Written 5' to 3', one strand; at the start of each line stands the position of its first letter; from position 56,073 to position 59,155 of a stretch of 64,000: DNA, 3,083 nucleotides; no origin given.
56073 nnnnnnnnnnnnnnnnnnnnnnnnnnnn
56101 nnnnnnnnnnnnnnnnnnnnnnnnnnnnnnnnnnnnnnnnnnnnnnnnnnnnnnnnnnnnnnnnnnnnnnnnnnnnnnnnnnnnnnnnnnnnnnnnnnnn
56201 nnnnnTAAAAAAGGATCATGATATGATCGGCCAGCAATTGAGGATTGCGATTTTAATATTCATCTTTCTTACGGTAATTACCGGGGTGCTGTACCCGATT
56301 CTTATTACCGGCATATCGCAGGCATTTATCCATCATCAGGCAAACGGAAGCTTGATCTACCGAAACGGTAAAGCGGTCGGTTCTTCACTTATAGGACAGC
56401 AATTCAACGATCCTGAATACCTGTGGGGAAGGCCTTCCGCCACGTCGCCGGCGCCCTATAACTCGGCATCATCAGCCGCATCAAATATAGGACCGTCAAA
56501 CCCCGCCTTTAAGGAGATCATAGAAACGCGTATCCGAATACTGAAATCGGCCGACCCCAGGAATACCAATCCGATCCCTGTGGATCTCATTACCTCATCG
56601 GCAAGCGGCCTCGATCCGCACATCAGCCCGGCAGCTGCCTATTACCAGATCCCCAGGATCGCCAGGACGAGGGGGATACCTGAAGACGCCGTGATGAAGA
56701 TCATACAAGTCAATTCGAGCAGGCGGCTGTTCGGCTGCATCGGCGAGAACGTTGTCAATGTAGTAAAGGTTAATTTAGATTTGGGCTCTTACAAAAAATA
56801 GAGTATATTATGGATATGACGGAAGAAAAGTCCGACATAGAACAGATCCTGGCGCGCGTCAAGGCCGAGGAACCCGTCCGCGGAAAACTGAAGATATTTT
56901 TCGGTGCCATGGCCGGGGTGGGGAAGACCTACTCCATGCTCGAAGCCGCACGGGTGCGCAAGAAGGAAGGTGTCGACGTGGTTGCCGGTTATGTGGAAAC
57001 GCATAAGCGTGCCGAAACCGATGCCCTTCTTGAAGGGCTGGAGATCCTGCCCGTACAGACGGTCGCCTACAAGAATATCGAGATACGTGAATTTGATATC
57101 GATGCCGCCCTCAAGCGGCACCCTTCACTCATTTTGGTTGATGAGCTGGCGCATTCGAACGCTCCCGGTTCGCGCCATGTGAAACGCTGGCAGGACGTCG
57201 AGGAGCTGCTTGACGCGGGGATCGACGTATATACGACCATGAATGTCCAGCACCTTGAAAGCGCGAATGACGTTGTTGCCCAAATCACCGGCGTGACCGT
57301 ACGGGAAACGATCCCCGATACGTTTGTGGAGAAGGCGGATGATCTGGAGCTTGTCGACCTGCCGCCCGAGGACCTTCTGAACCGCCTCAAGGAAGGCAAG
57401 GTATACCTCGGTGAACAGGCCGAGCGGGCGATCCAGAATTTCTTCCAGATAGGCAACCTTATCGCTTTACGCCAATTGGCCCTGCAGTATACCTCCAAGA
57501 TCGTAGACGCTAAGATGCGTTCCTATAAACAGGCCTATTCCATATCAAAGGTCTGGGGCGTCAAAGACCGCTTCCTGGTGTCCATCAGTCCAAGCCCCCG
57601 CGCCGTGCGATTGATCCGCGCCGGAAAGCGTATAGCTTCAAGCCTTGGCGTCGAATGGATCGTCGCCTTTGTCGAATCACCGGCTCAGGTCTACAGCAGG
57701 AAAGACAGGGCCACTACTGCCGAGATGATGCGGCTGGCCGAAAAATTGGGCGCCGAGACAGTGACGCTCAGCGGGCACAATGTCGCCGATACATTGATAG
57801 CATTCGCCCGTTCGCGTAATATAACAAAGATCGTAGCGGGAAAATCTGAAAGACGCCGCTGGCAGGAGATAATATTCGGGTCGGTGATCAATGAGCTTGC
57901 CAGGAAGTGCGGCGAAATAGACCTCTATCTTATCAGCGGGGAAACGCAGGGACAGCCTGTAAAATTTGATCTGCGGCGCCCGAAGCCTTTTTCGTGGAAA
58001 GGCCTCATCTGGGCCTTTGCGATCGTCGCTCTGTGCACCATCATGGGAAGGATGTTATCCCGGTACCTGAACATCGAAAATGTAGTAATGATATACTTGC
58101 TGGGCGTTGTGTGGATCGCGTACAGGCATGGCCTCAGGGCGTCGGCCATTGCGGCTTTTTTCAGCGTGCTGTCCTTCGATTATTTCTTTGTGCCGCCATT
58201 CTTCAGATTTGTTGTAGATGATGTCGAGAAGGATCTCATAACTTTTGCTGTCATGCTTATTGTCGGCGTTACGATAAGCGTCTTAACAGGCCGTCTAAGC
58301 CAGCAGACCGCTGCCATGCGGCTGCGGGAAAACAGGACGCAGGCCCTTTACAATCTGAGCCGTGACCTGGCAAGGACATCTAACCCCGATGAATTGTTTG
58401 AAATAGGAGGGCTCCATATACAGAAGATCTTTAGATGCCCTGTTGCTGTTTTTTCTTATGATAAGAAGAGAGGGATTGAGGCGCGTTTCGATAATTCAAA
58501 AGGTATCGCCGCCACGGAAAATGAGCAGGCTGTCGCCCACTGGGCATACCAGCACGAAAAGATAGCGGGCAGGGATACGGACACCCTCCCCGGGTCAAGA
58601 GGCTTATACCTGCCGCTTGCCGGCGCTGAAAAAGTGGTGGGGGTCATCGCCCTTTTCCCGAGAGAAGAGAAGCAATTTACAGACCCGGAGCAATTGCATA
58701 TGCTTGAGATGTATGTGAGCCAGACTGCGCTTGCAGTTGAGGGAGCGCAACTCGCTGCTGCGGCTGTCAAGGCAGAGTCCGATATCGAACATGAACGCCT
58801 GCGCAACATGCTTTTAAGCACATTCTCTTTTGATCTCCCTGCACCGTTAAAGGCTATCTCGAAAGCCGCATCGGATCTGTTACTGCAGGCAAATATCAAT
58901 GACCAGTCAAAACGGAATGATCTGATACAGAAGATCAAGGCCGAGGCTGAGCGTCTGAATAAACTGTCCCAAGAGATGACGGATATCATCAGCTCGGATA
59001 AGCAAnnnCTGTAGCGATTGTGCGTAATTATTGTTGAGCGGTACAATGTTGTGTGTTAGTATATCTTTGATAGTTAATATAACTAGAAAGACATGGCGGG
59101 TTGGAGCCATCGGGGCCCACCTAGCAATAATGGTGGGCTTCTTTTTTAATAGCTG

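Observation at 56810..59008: KdpD sensor without a kinase: H-box His replaced by Phe, catalytic ATPase domain absent, and no kdpE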

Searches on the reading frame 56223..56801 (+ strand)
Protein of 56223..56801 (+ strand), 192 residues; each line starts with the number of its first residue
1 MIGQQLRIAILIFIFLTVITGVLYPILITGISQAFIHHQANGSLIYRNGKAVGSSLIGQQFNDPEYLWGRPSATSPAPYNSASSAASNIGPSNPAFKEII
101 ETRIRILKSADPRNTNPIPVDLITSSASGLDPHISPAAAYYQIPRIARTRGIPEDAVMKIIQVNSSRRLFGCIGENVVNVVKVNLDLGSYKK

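Call 5: search_protein_families(library=pfam, proteins=[window:56223-56801:+], max_evalue=0.01)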
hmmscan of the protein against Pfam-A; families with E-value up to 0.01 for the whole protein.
window:56223-56801:+ (192 aa): 1 family
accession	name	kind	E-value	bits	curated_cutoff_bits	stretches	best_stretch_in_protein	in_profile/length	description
PF02669.20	KdpC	-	4.5e-70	235.6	24.1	1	7-187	2-180/182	K+-transporting ATPase, c chain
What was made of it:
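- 56223..56801 (+): kdpC. Pfam KdpC 4.5e-70 (call 5).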

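Call 6: search_protein_families(library=ncbifam, proteins=[window:56223-56801:+], max_evalue=0.01)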
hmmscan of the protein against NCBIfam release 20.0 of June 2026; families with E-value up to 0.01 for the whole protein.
window:56223-56801:+ (192 aa): 11 families
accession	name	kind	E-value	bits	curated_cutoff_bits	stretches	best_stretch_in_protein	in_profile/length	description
NF001454.0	PRK00315.1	equivalog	2.6e-75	252.3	178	1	4-191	3-190/193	potassium-transporting ATPase subunit KdpC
TIGR00681.1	kdpC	equivalog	1.3e-62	211.1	152.55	1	5-187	2-184/187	K(+)-transporting ATPase subunit C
NF010603.0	PRK13999.1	equivalog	1.1e-61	208.2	320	1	4-189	3-197/201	K(+)-transporting ATPase subunit C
NF010600.0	PRK13995.1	equivalog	4e-51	173.5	311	1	5-188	7-201/210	K(+)-transporting ATPase subunit C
NF010606.0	PRK14002.1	equivalog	6e-46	156.6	263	1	5-188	7-183/186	K(+)-transporting ATPase subunit C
NF010607.0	PRK14003.1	subfamily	1e-44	152.3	268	1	4-189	5-191/195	K(+)-transporting ATPase subunit C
NF010601.0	PRK13997.1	equivalog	2.3e-42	145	319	1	11-188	14-189/193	K(+)-transporting ATPase subunit C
NF010605.0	PRK14001.1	equivalog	4.4e-40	137.7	369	1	4-187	3-186/189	K(+)-transporting ATPase subunit C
NF010599.0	PRK13994.1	equivalog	6.4e-34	117.3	355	2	12-65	19-72/226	potassium-transporting ATPase subunit C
NF010604.0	PRK14000.1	equivalog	2.5e-30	105.5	342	1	5-187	3-182/185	K(+)-transporting ATPase subunit C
NF010602.0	PRK13998.1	equivalog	5.7e-29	100.8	378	1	6-190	4-184/186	K(+)-transporting ATPase subunit C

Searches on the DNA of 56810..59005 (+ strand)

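Call 77: search_rna_families(sources=[L003, L005, L006, L008, L009, L010], threshold=gathering, show_alignments=2)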
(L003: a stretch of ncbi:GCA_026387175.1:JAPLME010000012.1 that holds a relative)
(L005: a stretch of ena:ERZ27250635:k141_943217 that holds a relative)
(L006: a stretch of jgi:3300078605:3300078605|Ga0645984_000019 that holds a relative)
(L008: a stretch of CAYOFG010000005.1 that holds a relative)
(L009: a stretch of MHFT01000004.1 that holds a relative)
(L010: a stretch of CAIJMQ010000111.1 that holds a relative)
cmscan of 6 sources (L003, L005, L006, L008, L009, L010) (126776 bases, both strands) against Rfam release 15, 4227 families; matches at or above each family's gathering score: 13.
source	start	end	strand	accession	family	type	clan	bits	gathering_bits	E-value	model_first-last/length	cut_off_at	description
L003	12748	13161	+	RF00023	tmRNA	Gene;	CL00001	157.3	47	8.5e-62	1-374/374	no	transfer-messenger RNA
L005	13970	14401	+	RF00023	tmRNA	Gene;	CL00001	152.8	47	7.2e-60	1-374/374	no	transfer-messenger RNA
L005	5071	5225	+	RF00379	c-di-AMP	Cis-reg; riboswitch;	-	75.6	38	1.8e-15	1-134/134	no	c-di-AMP riboswitch aptamer (ydaO/yuaA leader)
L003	20262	20335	+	RF00005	tRNA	Gene; tRNA;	CL00001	70.8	29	3.7e-13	1-71/71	no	tRNA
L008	218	337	-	RF01055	Molybdenum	Cis-reg; riboswitch;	-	70.5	36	1.1e-14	1-135/135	no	Molybdenum/Tungsten riboswitch aptamer (Moco RNA motif)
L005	21232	21305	+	RF00005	tRNA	Gene; tRNA;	CL00001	70.1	29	5.7e-13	1-71/71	no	tRNA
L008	13158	13231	+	RF00005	tRNA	Gene; tRNA;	CL00001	69.5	29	8.5e-13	1-71/71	no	tRNA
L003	20159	20232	+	RF00005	tRNA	Gene; tRNA;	CL00001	68.5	29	1.6e-12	1-71/71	no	tRNA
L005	21129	21203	+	RF00005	tRNA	Gene; tRNA;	CL00001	68.3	29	1.8e-12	1-71/71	no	tRNA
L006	4893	5081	+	RF00379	c-di-AMP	Cis-reg; riboswitch;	-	59.9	38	4.4e-11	1-134/134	no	c-di-AMP riboswitch aptamer (ydaO/yuaA leader)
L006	81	154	+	RF00005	tRNA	Gene; tRNA;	CL00001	59.8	29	4e-10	1-71/71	no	tRNA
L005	12348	12428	-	RF00005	tRNA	Gene; tRNA;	CL00001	56.3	29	3.6e-09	1-71/71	no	tRNA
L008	5190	5262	+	RF00005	tRNA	Gene; tRNA;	CL00001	50.4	29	1.5e-07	1-71/71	no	tRNA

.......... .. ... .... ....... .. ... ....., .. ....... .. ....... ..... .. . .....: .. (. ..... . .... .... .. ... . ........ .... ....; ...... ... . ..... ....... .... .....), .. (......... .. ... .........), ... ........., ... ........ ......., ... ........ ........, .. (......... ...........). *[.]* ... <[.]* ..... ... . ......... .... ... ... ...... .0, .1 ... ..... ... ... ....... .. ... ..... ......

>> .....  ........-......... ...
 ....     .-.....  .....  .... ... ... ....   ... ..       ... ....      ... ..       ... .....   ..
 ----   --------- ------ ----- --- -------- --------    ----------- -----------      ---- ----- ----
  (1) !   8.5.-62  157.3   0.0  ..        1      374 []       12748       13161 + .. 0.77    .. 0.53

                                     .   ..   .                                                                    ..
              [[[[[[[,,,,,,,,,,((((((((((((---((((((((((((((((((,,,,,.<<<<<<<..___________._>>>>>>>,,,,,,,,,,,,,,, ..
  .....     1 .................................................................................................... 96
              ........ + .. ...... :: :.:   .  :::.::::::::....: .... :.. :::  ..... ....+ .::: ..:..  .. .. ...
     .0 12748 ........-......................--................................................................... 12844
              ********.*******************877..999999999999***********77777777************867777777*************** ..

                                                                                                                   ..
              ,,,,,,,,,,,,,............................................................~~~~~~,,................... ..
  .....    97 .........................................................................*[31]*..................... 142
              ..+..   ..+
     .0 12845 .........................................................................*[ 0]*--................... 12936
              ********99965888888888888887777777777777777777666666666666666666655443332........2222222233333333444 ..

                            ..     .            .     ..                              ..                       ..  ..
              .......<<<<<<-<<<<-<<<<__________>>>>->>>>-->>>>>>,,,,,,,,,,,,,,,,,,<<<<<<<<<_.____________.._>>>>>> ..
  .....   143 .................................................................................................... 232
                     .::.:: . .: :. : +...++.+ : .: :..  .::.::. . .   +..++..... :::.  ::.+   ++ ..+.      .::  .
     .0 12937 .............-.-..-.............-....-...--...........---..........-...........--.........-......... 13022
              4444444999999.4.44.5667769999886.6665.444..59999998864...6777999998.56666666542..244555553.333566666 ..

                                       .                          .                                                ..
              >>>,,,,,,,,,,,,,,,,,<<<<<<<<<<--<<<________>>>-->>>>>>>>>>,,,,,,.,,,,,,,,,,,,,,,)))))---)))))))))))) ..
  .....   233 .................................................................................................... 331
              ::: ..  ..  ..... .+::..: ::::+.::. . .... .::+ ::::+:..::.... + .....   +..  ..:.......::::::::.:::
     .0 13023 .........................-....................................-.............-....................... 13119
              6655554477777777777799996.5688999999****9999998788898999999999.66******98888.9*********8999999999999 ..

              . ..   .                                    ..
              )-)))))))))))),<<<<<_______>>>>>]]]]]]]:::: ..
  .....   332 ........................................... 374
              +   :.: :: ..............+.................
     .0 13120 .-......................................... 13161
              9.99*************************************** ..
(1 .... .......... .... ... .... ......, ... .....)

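Call 84: search_rna_families(sources=[L088, L089, L090, L091], threshold=gathering)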
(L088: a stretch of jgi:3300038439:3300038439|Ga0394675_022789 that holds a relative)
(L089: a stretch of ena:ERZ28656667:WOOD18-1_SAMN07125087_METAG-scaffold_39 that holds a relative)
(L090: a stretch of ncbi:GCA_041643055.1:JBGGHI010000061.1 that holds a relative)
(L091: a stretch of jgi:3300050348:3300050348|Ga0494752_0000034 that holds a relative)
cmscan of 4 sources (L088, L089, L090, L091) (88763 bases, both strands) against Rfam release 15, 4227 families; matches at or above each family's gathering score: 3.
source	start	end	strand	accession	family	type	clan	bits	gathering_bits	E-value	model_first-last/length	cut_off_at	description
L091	4975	5143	+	RF00379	c-di-AMP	Cis-reg; riboswitch;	-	75.6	38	1.3e-15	1-134/134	no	c-di-AMP riboswitch aptamer (ydaO/yuaA leader)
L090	5177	5249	+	RF00005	tRNA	Gene; tRNA;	CL00001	66.7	29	3.5e-12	1-71/71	no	tRNA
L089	15522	15581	+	RF03057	nhaA-I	Cis-reg; riboswitch;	-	42.8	37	5e-05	1-55/55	no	nhaA-I RNA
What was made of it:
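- On kdp operon controlled by a c-di-AMP riboswitch: It is present in relatives L005, L006 and L091 (calls 77, 84).
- c-di-AMP riboswitches (RF00379; 75.6, 59.9 and 75.6 bits) lie directly upstream of the same operon in L005, L006 and L091 (calls 77, 84), so this lineage uses c-di-AMP for Kdp control.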
